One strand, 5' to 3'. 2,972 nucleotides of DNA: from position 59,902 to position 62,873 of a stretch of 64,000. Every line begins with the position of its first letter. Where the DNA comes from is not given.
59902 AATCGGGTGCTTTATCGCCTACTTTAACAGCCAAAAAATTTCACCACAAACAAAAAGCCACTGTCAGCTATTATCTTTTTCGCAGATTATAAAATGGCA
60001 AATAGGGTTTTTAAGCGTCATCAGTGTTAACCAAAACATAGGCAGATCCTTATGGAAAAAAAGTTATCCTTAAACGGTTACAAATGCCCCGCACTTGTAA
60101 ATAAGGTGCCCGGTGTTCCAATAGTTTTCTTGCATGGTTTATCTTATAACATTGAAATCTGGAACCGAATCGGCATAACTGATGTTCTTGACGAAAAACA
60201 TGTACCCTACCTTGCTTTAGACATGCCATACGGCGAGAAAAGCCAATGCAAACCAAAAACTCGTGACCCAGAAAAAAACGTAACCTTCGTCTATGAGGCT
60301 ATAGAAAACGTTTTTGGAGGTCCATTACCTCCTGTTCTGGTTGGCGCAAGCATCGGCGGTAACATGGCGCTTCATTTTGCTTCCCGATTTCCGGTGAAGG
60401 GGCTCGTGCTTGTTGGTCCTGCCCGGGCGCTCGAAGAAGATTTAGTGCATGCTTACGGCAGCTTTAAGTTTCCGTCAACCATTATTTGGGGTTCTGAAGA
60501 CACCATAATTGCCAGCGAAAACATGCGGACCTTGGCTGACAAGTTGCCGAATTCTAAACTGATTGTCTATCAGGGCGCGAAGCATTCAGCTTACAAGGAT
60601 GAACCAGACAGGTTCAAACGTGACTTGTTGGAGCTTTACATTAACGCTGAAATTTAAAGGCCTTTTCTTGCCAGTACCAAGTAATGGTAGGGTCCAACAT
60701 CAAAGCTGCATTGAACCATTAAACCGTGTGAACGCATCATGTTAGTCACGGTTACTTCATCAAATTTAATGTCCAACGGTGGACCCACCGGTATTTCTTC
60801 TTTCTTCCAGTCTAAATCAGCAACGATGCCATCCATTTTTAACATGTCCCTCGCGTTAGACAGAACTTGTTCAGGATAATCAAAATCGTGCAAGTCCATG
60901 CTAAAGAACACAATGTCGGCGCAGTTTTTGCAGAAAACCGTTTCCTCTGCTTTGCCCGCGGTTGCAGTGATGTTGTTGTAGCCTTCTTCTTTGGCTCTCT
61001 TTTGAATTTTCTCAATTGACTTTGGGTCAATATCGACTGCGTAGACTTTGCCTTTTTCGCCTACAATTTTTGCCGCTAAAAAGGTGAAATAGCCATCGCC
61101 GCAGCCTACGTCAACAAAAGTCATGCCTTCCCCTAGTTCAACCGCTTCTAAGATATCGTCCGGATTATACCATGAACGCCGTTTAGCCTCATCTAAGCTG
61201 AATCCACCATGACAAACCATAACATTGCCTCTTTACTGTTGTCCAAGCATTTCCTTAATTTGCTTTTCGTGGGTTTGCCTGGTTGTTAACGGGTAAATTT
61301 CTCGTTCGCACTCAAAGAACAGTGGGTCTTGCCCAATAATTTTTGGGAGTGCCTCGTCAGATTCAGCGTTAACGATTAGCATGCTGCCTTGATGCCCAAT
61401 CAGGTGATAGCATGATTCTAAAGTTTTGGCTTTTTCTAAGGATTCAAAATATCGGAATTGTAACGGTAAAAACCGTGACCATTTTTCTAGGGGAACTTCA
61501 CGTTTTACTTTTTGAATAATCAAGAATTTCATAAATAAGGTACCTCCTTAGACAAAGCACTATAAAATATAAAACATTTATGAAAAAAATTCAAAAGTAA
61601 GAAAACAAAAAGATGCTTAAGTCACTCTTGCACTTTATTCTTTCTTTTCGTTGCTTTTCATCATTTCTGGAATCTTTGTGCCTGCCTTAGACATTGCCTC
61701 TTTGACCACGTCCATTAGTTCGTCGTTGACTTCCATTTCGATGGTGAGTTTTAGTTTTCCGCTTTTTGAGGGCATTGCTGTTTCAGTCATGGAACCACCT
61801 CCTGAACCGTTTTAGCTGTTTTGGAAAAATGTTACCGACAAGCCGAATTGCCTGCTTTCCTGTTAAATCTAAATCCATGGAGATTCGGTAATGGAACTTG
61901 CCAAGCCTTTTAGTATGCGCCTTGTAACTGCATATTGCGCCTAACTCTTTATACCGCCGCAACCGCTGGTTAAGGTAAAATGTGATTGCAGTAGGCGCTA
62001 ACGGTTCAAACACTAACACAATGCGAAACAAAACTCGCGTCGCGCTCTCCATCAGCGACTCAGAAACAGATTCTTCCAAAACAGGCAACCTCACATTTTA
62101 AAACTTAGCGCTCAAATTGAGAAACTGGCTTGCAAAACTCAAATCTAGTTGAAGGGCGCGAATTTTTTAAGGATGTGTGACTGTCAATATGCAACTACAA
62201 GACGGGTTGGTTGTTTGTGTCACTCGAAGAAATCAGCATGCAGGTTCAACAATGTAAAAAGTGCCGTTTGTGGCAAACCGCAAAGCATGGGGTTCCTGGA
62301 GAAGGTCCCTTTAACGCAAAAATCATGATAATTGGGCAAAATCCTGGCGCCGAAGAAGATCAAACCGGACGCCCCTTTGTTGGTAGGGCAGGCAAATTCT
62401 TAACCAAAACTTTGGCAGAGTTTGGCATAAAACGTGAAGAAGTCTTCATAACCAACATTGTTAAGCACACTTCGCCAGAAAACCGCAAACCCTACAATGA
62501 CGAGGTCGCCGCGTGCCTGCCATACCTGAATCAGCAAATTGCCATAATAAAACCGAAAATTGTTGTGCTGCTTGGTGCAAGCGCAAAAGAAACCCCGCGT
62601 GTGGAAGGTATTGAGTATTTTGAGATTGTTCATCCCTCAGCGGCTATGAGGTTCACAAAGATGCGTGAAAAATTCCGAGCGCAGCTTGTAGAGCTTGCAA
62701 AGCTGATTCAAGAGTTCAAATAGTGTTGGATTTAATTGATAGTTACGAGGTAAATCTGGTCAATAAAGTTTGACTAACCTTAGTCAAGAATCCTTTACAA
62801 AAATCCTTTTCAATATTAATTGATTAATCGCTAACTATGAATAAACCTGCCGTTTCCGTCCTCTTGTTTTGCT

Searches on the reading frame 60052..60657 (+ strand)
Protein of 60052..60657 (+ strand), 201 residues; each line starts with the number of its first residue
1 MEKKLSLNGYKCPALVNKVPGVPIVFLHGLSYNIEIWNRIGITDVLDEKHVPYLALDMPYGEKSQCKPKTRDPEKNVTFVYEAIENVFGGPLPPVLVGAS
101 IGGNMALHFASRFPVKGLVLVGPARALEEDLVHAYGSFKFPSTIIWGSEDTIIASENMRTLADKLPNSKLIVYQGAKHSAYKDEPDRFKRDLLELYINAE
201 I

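Call 55: search_protein_families(library=pfam, proteins=[window:60052-60657:+], max_evalue=0.0001)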
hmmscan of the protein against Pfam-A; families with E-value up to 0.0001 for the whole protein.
window:60052-60657:+ (201 aa): 5 families
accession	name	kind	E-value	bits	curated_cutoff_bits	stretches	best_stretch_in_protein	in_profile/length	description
PF00561.26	Abhydrolase_1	-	1.8e-15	57.7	25.8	2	23-125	2-107/245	alpha/beta hydrolase fold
PF12697.13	Abhydrolase_6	-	1e-09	39.9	26.3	1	24-126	1-95/217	Alpha/beta hydrolase family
PF12146.15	Hydrolase_4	-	1.5e-09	37.9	27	0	130-183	182-237/239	Serine aminopeptidase, S33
PF20408.4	Abhydrolase_11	-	2.6e-07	31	27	1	42-180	23-167/193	Alpha/beta hydrolase domain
PF01738.24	DLH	-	6.8e-05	23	21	1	96-186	101-194/217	Dienelactone hydrolase family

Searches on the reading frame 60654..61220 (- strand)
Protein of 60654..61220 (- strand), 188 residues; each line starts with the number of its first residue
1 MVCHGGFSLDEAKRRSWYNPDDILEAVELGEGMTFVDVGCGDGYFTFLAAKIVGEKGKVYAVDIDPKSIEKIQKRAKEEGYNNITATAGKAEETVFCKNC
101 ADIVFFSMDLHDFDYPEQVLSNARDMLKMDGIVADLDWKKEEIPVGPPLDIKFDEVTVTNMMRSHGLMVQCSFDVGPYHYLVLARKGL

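Call 55: search_protein_families(library=pfam, proteins=[window:60654-61220:-], max_evalue=0.0001)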
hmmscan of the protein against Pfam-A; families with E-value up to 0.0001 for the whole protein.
window:60654-61220:- (188 aa): 14 families
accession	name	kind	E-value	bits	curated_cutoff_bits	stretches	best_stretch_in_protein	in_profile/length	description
PF13847.12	Methyltransf_31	-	1.4e-21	77.1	27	1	31-135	3-109/145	Methyltransferase domain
PF01209.24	Ubie_methyltran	-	2e-17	63.8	20.1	1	22-182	38-192/233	ubiE/COQ5 methyltransferase family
PF13649.12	Methyltransf_25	-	3.3e-17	63.4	27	1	36-131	2-97/97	Methyltransferase domain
PF08241.18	Methyltransf_11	-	7.9e-16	58.9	21.2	1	36-133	1-93/95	Methyltransferase domain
PF08242.18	Methyltransf_12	-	7.8e-13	49.4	30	1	36-132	1-97/98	Methyltransferase domain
PF01728.25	FtsJ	-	1.2e-08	35.6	24.1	1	14-104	3-95/181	FtsJ-like methyltransferase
PF01135.25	PCMT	-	2e-08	34.7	20.3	1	23-89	65-131/210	Protein-L-isoaspartate(D-aspartate) O-methyltransferase (PCMT)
PF13489.12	Methyltransf_23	-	5.9e-08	33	27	1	20-133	10-114/164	Methyltransferase domain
PF13679.12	Methyltransf_32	-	6.9e-08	33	27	1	30-95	24-93/143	Methyltransferase domain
PF02475.24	TRM5-TYW2_MTfase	-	3.1e-06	27.7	28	1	30-144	35-144/164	TRM5/TYW2 methyltransferase domain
PF02390.23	Methyltransf_4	-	6e-06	26.3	24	1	33-94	3-63/173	Putative methyltransferase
PF05175.20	MTS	-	8.1e-06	26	23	1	32-132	32-135/170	Methyltransferase small domain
PF08003.17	Methyltransf_9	-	5.2e-05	22.8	23.8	1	14-132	98-214/315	Protein of unknown function (DUF1698)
PF06325.19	PrmA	-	6.1e-05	23.1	22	1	24-104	155-230/296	Ribosomal protein L11 methyltransferase (PrmA)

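Call 88: find_encoding_contigs(protein=window:60654-61220:-, flank=10000, max_places=2)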
Protein window:60654-61220:- (188 aa): 1 contig read that carries it; 1 place shown.
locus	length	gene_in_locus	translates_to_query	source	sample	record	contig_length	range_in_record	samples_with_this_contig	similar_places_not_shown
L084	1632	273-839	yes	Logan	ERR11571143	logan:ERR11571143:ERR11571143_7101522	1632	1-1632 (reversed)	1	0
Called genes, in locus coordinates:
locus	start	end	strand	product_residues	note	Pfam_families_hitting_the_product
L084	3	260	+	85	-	?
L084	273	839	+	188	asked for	PF01209:Ubie_methyltran, PF01728:FtsJ, PF13489:Methyltransf_23, PF01135:PCMT, PF13679:Methyltransf_32, PF13847:Methyltransf_31, PF08241:Methyltransf_11, PF08242:Methyltransf_12, +3 more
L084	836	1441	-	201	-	PF00561:Abhydrolase_1 (weak), PF12697:Abhydrolase_6, PF20408:Abhydrolase_11 (weak), PF12146:Hydrolase_4 (faint), PF00561:Abhydrolase_1 (weak)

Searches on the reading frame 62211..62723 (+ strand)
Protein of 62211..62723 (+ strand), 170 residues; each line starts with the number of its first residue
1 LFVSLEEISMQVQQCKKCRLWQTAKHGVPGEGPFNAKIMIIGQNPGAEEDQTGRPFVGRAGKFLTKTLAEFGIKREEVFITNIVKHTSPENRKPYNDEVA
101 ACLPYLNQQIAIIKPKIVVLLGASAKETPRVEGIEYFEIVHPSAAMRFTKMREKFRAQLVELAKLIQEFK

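Call 55: search_protein_families(library=pfam, proteins=[window:62211-62723:+], max_evalue=0.0001)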
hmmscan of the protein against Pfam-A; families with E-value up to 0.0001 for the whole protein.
window:62211-62723:+ (170 aa): 1 family
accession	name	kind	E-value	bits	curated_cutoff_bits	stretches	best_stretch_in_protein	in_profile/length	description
PF03167.25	UDG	-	7.8e-38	130.2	24.3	1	29-160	1-137/141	Uracil DNA glycosylase superfamily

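Call 86: find_encoding_contigs(protein=window:62211-62723:+, flank=10000, max_places=2)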
Protein window:62211-62723:+ (170 aa): no gene with exactly this product is on record in the collection.
